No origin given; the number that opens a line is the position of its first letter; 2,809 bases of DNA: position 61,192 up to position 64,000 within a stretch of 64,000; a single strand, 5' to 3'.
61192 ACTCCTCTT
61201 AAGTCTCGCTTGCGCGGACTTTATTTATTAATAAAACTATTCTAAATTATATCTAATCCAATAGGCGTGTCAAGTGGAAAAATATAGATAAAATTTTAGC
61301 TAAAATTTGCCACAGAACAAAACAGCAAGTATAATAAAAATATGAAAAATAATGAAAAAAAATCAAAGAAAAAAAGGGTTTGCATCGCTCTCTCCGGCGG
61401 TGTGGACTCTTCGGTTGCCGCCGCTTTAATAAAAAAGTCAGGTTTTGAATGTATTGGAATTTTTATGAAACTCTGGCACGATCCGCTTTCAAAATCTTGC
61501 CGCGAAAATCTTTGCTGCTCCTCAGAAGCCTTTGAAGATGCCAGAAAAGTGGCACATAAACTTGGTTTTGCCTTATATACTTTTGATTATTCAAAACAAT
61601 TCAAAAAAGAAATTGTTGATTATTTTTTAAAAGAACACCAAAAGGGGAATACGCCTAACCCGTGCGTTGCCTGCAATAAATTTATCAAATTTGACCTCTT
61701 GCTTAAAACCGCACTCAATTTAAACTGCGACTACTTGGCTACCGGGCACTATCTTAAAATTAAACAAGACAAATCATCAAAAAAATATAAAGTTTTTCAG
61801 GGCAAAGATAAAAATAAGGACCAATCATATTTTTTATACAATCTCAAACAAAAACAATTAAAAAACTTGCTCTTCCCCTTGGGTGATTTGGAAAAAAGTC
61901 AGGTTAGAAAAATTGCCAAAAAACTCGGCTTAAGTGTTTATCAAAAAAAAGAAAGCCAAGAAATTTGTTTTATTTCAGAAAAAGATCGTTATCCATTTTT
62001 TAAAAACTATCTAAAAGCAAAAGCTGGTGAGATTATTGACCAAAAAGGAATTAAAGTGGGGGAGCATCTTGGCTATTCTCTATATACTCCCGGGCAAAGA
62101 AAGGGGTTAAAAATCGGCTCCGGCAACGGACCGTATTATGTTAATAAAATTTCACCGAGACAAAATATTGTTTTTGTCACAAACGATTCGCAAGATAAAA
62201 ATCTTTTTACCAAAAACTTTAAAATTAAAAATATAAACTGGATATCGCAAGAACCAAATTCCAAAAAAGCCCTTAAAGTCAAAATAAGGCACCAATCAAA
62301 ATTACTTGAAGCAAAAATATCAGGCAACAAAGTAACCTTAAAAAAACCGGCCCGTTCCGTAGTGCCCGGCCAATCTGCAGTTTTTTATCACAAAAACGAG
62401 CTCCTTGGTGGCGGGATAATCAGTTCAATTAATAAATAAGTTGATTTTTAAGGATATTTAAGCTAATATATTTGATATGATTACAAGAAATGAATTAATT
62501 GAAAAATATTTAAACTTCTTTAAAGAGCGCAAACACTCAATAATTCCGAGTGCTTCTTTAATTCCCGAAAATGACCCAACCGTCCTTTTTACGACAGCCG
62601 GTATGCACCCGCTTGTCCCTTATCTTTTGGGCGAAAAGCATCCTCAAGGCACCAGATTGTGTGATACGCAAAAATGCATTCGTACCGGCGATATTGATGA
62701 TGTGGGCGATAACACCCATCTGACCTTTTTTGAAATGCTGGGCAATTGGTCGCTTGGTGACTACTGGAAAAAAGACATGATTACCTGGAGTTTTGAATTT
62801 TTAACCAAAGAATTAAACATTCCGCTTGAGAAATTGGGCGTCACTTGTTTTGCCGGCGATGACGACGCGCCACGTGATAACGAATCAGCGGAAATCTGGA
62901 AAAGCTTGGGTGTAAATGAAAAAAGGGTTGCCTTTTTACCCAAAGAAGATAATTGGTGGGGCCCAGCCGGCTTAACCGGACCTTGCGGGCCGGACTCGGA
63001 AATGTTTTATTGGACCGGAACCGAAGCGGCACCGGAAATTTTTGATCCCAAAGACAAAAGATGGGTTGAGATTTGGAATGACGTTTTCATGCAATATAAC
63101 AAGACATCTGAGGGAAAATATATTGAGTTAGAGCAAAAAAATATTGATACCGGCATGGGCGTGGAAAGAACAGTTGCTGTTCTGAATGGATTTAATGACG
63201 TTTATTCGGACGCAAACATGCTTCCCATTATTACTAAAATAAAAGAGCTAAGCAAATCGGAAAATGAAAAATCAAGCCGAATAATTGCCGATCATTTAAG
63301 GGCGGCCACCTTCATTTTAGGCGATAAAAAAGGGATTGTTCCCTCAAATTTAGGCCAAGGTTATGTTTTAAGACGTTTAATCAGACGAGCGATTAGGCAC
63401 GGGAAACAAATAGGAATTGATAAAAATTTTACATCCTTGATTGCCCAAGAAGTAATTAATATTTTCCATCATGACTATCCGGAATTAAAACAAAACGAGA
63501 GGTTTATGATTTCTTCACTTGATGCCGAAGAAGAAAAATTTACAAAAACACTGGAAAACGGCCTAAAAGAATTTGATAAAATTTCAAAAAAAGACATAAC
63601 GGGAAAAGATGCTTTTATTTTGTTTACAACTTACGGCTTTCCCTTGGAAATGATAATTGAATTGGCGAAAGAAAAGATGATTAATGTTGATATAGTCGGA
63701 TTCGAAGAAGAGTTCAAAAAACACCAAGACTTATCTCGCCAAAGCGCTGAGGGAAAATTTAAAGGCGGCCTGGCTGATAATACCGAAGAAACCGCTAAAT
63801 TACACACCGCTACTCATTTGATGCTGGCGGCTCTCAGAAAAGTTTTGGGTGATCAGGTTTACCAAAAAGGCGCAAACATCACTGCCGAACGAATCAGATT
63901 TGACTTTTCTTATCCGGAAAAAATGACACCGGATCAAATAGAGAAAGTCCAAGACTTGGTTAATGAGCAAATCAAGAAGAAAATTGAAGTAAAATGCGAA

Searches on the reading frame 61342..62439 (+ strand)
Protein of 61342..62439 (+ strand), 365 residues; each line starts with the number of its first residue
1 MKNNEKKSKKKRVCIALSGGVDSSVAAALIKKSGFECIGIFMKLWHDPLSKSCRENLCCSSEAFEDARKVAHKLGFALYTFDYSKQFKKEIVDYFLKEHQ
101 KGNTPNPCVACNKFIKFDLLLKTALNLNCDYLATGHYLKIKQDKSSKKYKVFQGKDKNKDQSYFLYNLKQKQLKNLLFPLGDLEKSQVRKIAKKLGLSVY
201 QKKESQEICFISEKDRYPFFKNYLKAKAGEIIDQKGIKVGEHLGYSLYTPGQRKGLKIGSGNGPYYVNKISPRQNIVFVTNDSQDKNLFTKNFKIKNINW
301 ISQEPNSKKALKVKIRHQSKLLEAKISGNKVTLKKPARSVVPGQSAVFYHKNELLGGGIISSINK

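Call 9: find_related_loci(query=window:61342-62439:+, collection=genome_contigs, flank=6000)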
Query window:61342-62439:+ (365 aa) in genome_contigs; peptide patterns used: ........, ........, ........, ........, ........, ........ (x = any residue, [..] = any of these).
333 stretches matched a pattern; 270 encode a relative of the query (tblastn E <= 1e-3); the best 80 are kept; 80 distinct loci.
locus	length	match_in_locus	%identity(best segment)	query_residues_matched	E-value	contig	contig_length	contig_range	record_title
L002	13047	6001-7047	58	6-355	1e-130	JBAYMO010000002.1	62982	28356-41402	MAG: Candidatus Buchananbacteria bacterium isolate SO_2016_LW1_41 scaffold00281_LW64-88_2016, whole genome shotgun seque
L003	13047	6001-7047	56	14-362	1e-118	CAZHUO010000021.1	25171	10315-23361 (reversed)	MAG TPA_asm: uncultured Gammaproteobacteria bacterium isolate SRP263991_co5_609 genome assembly, contig: NODE_3922_lengt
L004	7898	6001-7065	49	10-364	2e-105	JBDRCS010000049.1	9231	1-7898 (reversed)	MAG: Patescibacteria group bacterium isolate MEGAHIT-group-1.195 k141_407321, whole genome shotgun sequence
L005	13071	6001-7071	48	7-364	4e-105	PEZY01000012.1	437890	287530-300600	MAG: Candidatus Buchananbacteria bacterium CG10_big_fil_rev_8_21_14_0_10_33_19 CG10_8_21_14_0.10_scaffold_3_c, whole gen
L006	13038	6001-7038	49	4-365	5e-103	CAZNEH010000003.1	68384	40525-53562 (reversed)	MAG TPA_asm: uncultured Gammaproteobacteria bacterium isolate SRP167671_co2_232 genome assembly, contig: NODE_482_length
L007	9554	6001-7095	49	5-363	2e-102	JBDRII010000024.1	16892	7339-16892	MAG: Patescibacteria group bacterium isolate MEGAHIT-group-1.58 k141_3618862, whole genome shotgun sequence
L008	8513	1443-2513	47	3-360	2e-102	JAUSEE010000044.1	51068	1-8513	MAG: Candidatus Buchananbacteria bacterium isolate E14_maxbin.167 E14_k141_1787436, whole genome shotgun sequence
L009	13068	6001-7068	48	4-360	2e-102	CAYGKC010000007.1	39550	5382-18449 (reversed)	MAG TPA_asm: uncultured Gammaproteobacteria bacterium isolate ERP113451_co4_284 genome assembly, contig: NODE_337_length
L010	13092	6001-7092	48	1-360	3e-102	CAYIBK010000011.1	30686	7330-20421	MAG TPA_asm: uncultured Gammaproteobacteria bacterium isolate ERP119705_co19_912 genome assembly, contig: NODE_1045_leng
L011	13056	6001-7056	48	13-360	3e-101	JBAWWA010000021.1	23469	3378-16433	MAG: bacterium isolate ELA025 MAG025_21, whole genome shotgun sequence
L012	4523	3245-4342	49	2-361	5e-101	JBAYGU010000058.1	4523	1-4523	MAG: Candidatus Buchananbacteria bacterium isolate SO_2016_GW1_132 scaffold37501_OW334_2016, whole genome shotgun sequen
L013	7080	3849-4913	47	8-360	2e-100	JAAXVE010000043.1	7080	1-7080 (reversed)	MAG: Candidatus Falkowbacteria bacterium isolate W4_Combined_metabat2_115 W4_Combined_metabat2_115_NODE_4972, whole geno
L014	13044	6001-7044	47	12-360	2e-100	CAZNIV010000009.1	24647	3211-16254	MAG TPA_asm: uncultured Gammaproteobacteria bacterium isolate SRP142039_co1_2 genome assembly, contig: NODE_1354_length_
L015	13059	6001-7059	48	1-353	3e-99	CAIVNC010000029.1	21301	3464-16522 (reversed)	MAG: Candidatus Buchananbacteria bacterium isolate AlinenLipids_bin-4630 genome assembly, contig: bin-4630:29/57, whole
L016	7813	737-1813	47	10-361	7e-99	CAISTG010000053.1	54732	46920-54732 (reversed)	MAG: Candidatus Buchananbacteria bacterium isolate MJ-time_bin-7222 genome assembly, contig: bin-7222:53/66, whole genom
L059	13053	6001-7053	53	9-360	4e-118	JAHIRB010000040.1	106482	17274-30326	MAG: Patescibacteria group bacterium isolate MM_PC_MetaG.mb.11 MM_PC_MetaG.mb.11_k141_1667325, whole genome shotgun sequ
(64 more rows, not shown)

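Call 26: find_homologous_proteins(query=window:61342-62436:+, max_evalue=1e-60)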
Query window:61342-62436:+ (365 aa): 7273 proteins with E <= 1e-60 among 8000 candidates; the best 120 are listed.
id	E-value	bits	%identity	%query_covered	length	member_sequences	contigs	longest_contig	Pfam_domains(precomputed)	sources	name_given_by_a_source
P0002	2.2e-239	812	100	100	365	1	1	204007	PF20259.4,PF03054.23,PF20258.5,PF02540.24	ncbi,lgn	-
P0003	3.0e-169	581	71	100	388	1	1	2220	PF20259.4,PF03054.23,PF20258.5,PF02540.24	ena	-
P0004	9.6e-141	487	64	95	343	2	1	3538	PF20259.4,PF03054.23,PF20258.5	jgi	-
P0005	8.8e-130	451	60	98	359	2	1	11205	PF20259.4,PF03054.23,PF20258.5,PF02540.24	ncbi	ncbi:MAG: tRNA 2-thiouridine(34) synthase MnmA [Candidatus Buchananbacteria bacterium]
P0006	7.0e-129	448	59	98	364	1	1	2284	PF20259.4,PF03054.23,PF20258.5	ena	-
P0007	7.2e-129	448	59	98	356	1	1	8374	PF20259.4,PF03054.23,PF20258.5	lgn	-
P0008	1.3e-127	444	59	98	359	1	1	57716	PF20259.4,PF03054.23,PF20258.5,PF02540.24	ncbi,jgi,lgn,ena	ncbi:MAG: tRNA 2-thiouridine(34) synthase MnmA [Patescibacteria group bacterium]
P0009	2.6e-127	443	57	97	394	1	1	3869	PF20259.4,PF03054.23,PF20258.5,PF02540.24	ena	-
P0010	7.2e-127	442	57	97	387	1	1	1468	PF20259.4,PF03054.23,PF20258.5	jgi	-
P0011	9.8e-127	441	58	96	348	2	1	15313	PF20259.4,PF03054.23,PF20258.5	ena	-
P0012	9.5e-126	438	58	98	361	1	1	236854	PF20259.4,PF03054.23,PF20258.5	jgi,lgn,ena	-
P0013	1.2e-124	434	58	98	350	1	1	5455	PF20259.4,PF03054.23,PF20258.5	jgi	jgi:tRNA-specific 2-thiouridylase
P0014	6.0e-124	432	57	98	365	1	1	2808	PF20259.4,PF03054.23,PF20258.5,PF02540.24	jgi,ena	-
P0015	2.9e-122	426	55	99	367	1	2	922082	PF20259.4,PF03054.23,PF20258.5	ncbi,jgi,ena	ncbi:MAG: tRNA 2-thiouridine(34) synthase MnmA [Patescibacteria group bacterium]|jgi:tRNA-specific 2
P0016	3.1e-122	426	58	95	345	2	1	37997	PF20259.4,PF03054.23,PF20258.5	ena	-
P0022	1.7e-119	417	55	96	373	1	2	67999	PF20259.4,PF03054.23,PF20258.5,PF02540.24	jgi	-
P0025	2.3e-117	410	54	97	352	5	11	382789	PF20259.4,PF03054.23,PF20258.5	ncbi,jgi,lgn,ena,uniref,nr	ncbi:MAG: tRNA 2-thiouridine(34) synthase MnmA [Candidatus Buchananbacteria bacterium RIFCSPHIGHO2_0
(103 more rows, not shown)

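Call 27: find_encoding_contigs(protein=P0003, flank=3000, max_places=1)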
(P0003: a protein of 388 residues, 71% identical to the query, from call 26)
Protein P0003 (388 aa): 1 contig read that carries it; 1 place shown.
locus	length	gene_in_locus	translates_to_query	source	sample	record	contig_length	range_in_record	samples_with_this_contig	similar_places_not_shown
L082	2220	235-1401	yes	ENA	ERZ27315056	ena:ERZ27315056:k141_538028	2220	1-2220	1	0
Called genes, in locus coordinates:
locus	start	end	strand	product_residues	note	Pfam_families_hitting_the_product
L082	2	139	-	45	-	?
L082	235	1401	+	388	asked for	PF02540:NAD_synthase (faint), PF03054:tRNA_Me_trans, PF20259:tRNA_Me_trans_M, PF20258:tRNA_Me_trans_C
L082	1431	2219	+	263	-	?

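Call 28: find_encoding_contigs(protein=P0004, flank=3000, max_places=1)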
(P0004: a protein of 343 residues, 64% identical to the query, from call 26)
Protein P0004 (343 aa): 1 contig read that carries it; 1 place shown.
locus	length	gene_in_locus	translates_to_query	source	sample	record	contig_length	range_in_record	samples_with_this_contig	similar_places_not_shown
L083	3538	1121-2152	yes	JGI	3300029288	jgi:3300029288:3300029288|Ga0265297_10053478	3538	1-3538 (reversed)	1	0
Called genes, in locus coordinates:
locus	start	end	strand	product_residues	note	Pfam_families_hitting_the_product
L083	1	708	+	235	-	?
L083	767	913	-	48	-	-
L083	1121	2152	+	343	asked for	PF03054:tRNA_Me_trans, PF20259:tRNA_Me_trans_M, PF20258:tRNA_Me_trans_C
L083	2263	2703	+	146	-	-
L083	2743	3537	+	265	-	?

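Call 29: find_encoding_contigs(protein=P0005, flank=3000, max_places=1)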
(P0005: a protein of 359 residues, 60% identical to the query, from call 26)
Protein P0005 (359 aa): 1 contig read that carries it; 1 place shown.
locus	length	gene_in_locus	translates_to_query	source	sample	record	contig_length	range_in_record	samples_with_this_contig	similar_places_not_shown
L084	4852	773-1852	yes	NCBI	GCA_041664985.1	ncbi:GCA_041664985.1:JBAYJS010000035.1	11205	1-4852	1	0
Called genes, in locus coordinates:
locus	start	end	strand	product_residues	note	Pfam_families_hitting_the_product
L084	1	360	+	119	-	?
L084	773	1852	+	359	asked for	PF02540:NAD_synthase (faint), PF03054:tRNA_Me_trans, PF20259:tRNA_Me_trans_M, PF20258:tRNA_Me_trans_C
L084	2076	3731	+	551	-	-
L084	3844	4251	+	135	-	-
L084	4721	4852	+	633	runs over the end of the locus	PF01411:tRNA-synt_2c, PF07973:tRNA_SAD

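Call 30: find_encoding_contigs(protein=P0007, flank=3000, max_places=1)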
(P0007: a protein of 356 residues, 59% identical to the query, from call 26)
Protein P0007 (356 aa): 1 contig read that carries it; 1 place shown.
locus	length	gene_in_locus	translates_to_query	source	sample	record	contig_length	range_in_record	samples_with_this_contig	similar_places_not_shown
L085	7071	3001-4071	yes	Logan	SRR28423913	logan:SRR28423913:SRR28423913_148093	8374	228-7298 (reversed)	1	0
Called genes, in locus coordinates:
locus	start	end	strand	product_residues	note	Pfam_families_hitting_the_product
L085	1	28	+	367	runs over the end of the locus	?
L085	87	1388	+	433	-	PF03446:NAD_binding_2 (weak), PF03721:UDPG_MGDP_dh_N, PF03807:F420_oxidored (faint), PF00984:UDPG_MGDP_dh, PF03720:UDPG_MGDP_dh_C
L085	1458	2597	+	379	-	PF03222:Trp_Tyr_perm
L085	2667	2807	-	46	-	-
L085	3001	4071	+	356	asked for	PF03054:tRNA_Me_trans, PF20259:tRNA_Me_trans_M, PF20258:tRNA_Me_trans_C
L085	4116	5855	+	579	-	PF01411:tRNA-synt_2c, PF07973:tRNA_SAD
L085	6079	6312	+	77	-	PF01176:eIF-1a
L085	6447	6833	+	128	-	PF00416:Ribosomal_S13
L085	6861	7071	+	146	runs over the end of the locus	?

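Call 31: find_encoding_contigs(protein=P0008, flank=3000, max_places=1)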
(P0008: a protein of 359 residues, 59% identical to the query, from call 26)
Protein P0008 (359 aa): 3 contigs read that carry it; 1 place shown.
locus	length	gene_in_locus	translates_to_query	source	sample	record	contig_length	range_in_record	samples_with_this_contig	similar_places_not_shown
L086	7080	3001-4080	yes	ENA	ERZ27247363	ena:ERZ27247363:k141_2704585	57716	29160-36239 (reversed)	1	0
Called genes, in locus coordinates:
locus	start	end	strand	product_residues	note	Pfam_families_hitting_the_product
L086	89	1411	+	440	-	PF01210:NAD_Gly3P_dh_N (faint), PF02558:ApbA (faint), PF03446:NAD_binding_2 (faint), PF03721:UDPG_MGDP_dh_N, PF03807:F420_oxidored (faint), PF00984:UDPG_MGDP_dh, PF03720:UDPG_MGDP_dh_C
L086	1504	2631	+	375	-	PF03222:Trp_Tyr_perm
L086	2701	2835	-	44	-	-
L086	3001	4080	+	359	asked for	PF02540:NAD_synthase (faint), PF03054:tRNA_Me_trans, PF20259:tRNA_Me_trans_M, PF20258:tRNA_Me_trans_C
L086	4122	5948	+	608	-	PF01411:tRNA-synt_2c, PF07973:tRNA_SAD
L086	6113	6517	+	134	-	-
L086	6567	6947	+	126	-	-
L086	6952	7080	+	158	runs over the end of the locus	-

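Call 46: find_encoding_contigs(protein=P0012, flank=4000, max_places=1)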
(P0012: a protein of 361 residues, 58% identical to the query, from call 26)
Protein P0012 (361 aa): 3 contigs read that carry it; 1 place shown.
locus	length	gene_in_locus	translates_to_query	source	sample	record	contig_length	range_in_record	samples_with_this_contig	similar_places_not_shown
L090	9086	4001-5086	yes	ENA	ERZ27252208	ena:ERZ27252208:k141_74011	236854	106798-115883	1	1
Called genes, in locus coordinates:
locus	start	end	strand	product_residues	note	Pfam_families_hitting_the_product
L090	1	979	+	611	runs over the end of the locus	PF01935:DUF87 (weak), PF10412:TrwB_AAD_bind, PF12696:TraG-D_C (faint), PF23477:zf_Tbcl_2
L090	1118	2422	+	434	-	PF01210:NAD_Gly3P_dh_N (faint), PF02254:TrkA_N (faint), PF02558:ApbA (weak), PF03446:NAD_binding_2 (weak), PF03721:UDPG_MGDP_dh_N, PF03807:F420_oxidored (weak), PF00984:UDPG_MGDP_dh, PF03720:UDPG_MGDP_dh_C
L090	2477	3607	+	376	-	PF01490:Aa_trans (weak), PF03222:Trp_Tyr_perm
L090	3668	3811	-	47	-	-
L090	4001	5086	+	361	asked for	PF03054:tRNA_Me_trans, PF20259:tRNA_Me_trans_M, PF20258:tRNA_Me_trans_C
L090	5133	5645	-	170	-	-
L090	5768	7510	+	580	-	PF01411:tRNA-synt_2c, PF07973:tRNA_SAD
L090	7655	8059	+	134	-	-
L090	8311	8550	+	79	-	PF01176:eIF-1a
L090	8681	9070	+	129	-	PF00416:Ribosomal_S13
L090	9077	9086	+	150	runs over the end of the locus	PF00411:Ribosomal_S11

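Call 47: find_encoding_contigs(protein=P0015, flank=4000, max_places=1)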
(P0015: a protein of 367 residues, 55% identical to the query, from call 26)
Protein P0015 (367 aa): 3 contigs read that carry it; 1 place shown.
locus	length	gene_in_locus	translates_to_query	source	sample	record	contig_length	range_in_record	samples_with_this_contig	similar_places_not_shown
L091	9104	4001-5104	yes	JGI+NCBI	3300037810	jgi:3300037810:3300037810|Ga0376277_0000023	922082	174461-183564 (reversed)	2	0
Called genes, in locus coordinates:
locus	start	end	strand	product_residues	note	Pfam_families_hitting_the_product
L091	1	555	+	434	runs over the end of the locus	PF02558:ApbA (weak), PF03446:NAD_binding_2 (weak), PF03721:UDPG_MGDP_dh_N, PF03807:F420_oxidored (faint), PF00984:UDPG_MGDP_dh, PF03720:UDPG_MGDP_dh_C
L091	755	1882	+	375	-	PF01490:Aa_trans, PF03222:Trp_Tyr_perm, PF13520:AA_permease_2 (weak)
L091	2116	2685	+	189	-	-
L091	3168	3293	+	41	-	-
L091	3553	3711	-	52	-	-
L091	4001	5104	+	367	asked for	PF03054:tRNA_Me_trans, PF20259:tRNA_Me_trans_M, PF20258:tRNA_Me_trans_C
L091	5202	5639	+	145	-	-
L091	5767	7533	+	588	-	PF01411:tRNA-synt_2c, PF07973:tRNA_SAD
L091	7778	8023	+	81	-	-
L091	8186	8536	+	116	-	-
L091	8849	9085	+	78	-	PF01176:eIF-1a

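Call 48: find_encoding_contigs(protein=P0025, flank=4000, max_places=1)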
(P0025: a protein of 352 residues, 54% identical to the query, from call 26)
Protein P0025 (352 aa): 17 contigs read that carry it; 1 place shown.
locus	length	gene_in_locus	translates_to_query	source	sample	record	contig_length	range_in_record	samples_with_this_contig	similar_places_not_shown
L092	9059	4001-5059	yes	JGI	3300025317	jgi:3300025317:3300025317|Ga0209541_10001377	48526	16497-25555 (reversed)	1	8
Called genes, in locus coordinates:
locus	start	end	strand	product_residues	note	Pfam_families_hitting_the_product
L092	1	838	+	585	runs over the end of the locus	PF10412:TrwB_AAD_bind, PF12696:TraG-D_C (faint), PF23477:zf_Tbcl_2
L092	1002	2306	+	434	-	PF03446:NAD_binding_2 (weak), PF03721:UDPG_MGDP_dh_N, PF03807:F420_oxidored (faint), PF00984:UDPG_MGDP_dh, PF03720:UDPG_MGDP_dh_C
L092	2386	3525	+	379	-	PF01490:Aa_trans (weak), PF03222:Trp_Tyr_perm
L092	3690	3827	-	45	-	-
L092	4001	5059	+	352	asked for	PF03054:tRNA_Me_trans, PF20259:tRNA_Me_trans_M, PF20258:tRNA_Me_trans_C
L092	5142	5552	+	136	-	-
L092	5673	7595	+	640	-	PF01411:tRNA-synt_2c, PF07973:tRNA_SAD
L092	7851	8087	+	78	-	PF01176:eIF-1a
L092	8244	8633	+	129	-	PF00416:Ribosomal_S13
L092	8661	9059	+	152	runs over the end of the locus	PF00411:Ribosomal_S11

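Call 49: find_encoding_contigs(protein=P0016, flank=4000, max_places=1)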
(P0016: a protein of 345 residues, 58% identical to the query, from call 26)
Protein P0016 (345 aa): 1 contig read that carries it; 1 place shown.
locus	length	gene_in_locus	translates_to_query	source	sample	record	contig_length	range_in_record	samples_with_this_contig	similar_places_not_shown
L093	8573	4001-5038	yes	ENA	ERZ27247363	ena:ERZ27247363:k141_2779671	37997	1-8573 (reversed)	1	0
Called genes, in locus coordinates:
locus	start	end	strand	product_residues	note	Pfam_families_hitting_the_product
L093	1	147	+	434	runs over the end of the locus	PF02558:ApbA (weak), PF03446:NAD_binding_2 (weak), PF03721:UDPG_MGDP_dh_N, PF03807:F420_oxidored (faint), PF00984:UDPG_MGDP_dh, PF03720:UDPG_MGDP_dh_C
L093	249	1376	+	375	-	PF01490:Aa_trans, PF03222:Trp_Tyr_perm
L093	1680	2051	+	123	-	-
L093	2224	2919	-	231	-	-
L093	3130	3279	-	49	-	-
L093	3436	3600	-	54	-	-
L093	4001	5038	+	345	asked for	PF03054:tRNA_Me_trans, PF20259:tRNA_Me_trans_M, PF20258:tRNA_Me_trans_C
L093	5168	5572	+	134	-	-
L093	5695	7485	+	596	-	PF01411:tRNA-synt_2c, PF07973:tRNA_SAD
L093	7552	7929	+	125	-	-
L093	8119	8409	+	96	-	-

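Call 50: find_encoding_contigs(protein=P0022, flank=4000, max_places=1)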
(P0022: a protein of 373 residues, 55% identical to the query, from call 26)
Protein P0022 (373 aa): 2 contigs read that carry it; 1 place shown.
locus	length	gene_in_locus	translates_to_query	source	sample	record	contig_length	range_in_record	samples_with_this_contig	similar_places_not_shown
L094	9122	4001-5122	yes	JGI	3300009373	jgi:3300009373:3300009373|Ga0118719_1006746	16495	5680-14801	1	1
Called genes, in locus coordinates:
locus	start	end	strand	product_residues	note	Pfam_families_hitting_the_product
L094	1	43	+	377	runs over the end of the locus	PF01490:Aa_trans (faint), PF03222:Trp_Tyr_perm, PF13520:AA_permease_2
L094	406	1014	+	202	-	-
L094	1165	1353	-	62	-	-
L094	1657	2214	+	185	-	PF04542:Sigma70_r2, PF08281:Sigma70_r4_2, PF04545:Sigma70_r4 (weak)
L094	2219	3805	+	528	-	PF18915:DUF5667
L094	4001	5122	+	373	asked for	PF02540:NAD_synthase (faint), PF03054:tRNA_Me_trans, PF20259:tRNA_Me_trans_M, PF20258:tRNA_Me_trans_C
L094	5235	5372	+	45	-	-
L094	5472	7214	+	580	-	PF01411:tRNA-synt_2c, PF07973:tRNA_SAD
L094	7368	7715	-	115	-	-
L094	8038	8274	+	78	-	PF01176:eIF-1a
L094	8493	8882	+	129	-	PF00416:Ribosomal_S13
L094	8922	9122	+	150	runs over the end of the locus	PF00411:Ribosomal_S11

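Call 78: search_protein_families(library=pfam, proteins=[window:61342-62439:+], max_evalue=0.00001)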
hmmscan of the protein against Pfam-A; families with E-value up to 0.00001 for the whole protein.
window:61342-62439:+ (365 aa): 4 families
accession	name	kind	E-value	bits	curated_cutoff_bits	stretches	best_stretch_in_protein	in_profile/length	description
PF03054.22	tRNA_Me_trans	-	2e-77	259.9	20.6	1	11-212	1-201/202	tRNA methyl transferase HUP domain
PF20259.3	tRNA_Me_trans_M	-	4.7e-18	64.9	27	1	219-280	3-65/66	tRNA methyl transferase PRC-barrel domain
PF20258.4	tRNA_Me_trans_C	-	4.4e-17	62.6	20.6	1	291-360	2-77/77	Aminomethyltransferase beta-barrel domain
PF02540.23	NAD_synthase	-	2.9e-06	27.1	21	0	5-42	13-52/242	NAD synthase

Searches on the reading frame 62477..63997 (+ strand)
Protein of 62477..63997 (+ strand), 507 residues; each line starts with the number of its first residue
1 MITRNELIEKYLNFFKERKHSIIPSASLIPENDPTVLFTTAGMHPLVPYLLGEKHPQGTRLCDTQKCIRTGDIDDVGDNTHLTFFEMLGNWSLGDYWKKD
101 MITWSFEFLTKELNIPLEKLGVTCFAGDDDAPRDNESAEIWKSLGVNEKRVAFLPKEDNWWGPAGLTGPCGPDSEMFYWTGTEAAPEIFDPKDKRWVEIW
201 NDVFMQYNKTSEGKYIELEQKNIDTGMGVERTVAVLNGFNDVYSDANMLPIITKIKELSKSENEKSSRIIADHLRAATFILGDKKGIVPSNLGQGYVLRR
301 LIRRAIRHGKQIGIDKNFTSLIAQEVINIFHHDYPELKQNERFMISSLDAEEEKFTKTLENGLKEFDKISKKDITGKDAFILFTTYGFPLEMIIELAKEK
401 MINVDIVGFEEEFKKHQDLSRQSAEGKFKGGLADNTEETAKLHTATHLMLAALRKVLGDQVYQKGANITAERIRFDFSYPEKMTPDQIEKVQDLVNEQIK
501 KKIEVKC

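Call 78: search_protein_families(library=pfam, proteins=[window:62477-63997:+], max_evalue=0.00001)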
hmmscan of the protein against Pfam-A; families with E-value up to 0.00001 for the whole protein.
window:62477-63997:+ (507 aa): 1 family
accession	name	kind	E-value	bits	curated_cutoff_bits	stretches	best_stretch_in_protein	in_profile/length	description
PF01411.24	tRNA-synt_2c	-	4.8e-135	451.6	30.3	1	7-446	2-452/552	tRNA synthetases class II (A)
